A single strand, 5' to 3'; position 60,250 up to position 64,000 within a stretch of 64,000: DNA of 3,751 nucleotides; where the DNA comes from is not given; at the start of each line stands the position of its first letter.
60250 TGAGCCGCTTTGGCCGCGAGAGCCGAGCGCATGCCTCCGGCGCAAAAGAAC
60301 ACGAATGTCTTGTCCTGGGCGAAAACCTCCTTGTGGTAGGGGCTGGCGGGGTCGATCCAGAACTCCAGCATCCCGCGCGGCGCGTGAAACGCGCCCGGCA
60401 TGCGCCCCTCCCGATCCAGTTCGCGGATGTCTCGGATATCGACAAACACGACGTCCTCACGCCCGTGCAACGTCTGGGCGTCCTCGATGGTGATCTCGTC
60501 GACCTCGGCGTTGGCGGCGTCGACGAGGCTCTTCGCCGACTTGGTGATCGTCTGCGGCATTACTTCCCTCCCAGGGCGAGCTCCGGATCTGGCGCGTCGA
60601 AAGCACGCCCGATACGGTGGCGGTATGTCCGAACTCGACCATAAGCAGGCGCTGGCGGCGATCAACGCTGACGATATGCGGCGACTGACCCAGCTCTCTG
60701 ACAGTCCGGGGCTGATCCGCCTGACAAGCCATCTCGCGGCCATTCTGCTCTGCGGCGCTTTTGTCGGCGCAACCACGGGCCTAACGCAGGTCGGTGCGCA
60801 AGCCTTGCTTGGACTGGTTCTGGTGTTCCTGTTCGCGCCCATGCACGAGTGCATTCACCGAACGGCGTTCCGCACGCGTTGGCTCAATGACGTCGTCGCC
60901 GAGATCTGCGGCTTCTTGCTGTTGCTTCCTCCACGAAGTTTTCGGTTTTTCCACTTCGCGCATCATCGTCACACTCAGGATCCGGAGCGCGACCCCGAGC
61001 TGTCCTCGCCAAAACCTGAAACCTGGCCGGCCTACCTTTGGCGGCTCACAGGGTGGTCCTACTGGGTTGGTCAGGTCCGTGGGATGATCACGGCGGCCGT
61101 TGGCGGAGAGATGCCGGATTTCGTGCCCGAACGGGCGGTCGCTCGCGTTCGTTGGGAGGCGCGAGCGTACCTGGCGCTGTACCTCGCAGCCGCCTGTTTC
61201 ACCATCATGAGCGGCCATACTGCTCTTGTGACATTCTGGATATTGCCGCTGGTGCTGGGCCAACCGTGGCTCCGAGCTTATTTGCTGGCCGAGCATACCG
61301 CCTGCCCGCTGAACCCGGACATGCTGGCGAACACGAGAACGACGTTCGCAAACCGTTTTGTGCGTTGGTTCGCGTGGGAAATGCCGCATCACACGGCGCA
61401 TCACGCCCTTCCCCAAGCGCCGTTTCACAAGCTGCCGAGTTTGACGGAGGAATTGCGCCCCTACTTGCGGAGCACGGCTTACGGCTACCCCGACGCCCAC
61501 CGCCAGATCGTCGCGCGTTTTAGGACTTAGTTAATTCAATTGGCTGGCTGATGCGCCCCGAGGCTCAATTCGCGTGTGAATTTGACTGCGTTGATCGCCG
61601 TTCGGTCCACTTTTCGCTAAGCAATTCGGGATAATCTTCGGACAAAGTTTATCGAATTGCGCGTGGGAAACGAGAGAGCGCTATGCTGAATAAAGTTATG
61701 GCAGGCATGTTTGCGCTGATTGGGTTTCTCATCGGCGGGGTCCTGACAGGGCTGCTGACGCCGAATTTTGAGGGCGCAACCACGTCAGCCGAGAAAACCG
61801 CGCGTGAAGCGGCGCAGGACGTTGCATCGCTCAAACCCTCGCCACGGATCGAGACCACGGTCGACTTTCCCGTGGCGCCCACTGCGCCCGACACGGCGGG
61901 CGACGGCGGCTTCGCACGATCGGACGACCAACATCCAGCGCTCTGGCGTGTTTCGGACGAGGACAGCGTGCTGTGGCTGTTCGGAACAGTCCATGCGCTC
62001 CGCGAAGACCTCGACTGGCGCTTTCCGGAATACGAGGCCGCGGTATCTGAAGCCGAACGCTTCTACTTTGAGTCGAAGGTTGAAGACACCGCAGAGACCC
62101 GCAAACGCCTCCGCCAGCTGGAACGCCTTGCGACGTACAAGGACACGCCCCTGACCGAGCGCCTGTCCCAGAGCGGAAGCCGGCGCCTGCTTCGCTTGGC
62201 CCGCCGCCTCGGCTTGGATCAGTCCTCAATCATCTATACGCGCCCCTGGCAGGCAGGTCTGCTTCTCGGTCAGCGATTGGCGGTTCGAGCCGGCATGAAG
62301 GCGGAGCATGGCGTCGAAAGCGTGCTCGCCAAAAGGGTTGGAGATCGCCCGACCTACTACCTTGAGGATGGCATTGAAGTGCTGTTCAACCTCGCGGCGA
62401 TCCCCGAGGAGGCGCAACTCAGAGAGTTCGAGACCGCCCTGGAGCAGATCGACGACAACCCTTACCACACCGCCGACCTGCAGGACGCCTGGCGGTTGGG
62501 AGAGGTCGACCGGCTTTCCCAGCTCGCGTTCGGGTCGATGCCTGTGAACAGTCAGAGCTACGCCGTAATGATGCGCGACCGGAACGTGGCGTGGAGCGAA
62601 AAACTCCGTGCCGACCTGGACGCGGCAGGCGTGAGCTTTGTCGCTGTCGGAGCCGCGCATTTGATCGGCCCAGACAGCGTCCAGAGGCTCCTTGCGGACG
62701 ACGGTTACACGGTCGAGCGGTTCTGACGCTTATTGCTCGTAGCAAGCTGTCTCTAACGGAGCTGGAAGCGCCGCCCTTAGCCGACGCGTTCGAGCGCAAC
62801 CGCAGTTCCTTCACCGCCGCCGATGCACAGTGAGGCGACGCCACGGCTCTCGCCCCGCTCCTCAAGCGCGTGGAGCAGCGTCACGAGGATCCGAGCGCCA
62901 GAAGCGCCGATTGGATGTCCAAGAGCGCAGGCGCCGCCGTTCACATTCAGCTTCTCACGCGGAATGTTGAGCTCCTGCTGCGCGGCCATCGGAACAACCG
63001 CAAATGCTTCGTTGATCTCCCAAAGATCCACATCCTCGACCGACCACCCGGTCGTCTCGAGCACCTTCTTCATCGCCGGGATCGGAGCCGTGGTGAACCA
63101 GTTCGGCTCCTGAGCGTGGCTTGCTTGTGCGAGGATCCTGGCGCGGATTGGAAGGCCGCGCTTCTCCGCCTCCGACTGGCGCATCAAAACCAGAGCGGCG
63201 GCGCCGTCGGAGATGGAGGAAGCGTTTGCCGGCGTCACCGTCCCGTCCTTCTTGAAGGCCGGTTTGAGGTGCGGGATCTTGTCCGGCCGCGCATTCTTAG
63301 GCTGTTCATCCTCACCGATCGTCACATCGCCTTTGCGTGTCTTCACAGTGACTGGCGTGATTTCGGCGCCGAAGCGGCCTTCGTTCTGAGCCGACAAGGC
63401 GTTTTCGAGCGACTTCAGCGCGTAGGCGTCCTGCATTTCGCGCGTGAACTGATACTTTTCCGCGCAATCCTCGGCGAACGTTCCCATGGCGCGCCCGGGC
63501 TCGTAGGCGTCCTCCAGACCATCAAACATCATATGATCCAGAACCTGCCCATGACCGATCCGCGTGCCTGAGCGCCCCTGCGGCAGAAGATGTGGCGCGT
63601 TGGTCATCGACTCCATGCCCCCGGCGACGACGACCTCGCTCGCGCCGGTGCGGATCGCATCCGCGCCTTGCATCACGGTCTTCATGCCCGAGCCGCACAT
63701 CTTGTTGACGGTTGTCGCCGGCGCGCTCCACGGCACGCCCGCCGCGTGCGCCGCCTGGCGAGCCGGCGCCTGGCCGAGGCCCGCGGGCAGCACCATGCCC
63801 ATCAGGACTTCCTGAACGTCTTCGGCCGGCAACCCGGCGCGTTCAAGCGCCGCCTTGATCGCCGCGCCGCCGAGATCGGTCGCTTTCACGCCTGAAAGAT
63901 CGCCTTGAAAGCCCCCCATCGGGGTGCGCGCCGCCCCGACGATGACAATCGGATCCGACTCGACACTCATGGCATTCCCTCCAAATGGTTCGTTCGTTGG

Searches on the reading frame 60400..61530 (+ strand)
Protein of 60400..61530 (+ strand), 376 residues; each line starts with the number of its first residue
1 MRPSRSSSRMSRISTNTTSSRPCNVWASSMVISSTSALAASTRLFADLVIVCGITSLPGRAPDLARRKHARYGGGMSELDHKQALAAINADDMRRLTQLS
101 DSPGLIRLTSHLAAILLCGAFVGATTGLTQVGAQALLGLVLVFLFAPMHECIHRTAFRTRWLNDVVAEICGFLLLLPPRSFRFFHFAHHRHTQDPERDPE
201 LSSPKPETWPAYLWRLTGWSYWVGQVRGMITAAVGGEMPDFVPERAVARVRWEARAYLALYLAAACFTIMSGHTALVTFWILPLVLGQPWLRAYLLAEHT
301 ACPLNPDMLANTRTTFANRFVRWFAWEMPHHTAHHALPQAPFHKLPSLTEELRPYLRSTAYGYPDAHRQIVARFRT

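Call 43: search_protein_families(library=pfam, proteins=[window:60400-61530:+])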
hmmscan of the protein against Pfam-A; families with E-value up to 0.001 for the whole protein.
window:60400-61530:+ (376 aa): 1 family
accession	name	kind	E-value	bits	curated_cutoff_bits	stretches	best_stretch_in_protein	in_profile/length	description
PF00487.30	FA_desaturase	-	1.1e-38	133.9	29.7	1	131-359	7-245/253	Fatty acid desaturase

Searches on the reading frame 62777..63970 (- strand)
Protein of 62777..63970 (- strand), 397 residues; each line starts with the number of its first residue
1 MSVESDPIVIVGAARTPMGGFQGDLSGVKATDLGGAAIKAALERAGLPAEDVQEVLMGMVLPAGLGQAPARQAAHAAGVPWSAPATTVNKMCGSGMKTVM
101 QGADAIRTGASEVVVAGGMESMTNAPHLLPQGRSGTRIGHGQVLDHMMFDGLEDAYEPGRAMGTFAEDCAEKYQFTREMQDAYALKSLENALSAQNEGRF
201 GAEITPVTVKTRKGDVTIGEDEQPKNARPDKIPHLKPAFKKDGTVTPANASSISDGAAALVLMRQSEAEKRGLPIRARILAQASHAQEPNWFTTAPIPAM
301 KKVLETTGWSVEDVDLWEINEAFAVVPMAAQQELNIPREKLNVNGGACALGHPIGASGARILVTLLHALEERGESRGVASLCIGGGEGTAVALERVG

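Call 43: search_protein_families(library=pfam, proteins=[window:62777-63970:-])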
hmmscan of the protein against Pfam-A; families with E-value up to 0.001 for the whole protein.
window:62777-63970:- (397 aa): 4 families
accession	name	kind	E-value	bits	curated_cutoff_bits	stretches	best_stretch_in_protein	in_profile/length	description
PF00108.29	Thiolase_N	-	6.2e-93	311.4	26.4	1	8-266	1-260/260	Thiolase, N-terminal domain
PF02803.24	Thiolase_C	-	2.1e-46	157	27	1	274-395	2-123/123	Thiolase, C-terminal domain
PF00109.32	ketoacyl-synt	-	5.4e-06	26.6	20.8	1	82-125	164-207/252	Beta-ketoacyl synthase, N-terminal domain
PF22691.2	Thiolase_C_1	-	0.00043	20.5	28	0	282-335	6-59/144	Thiolase C-terminal domain-like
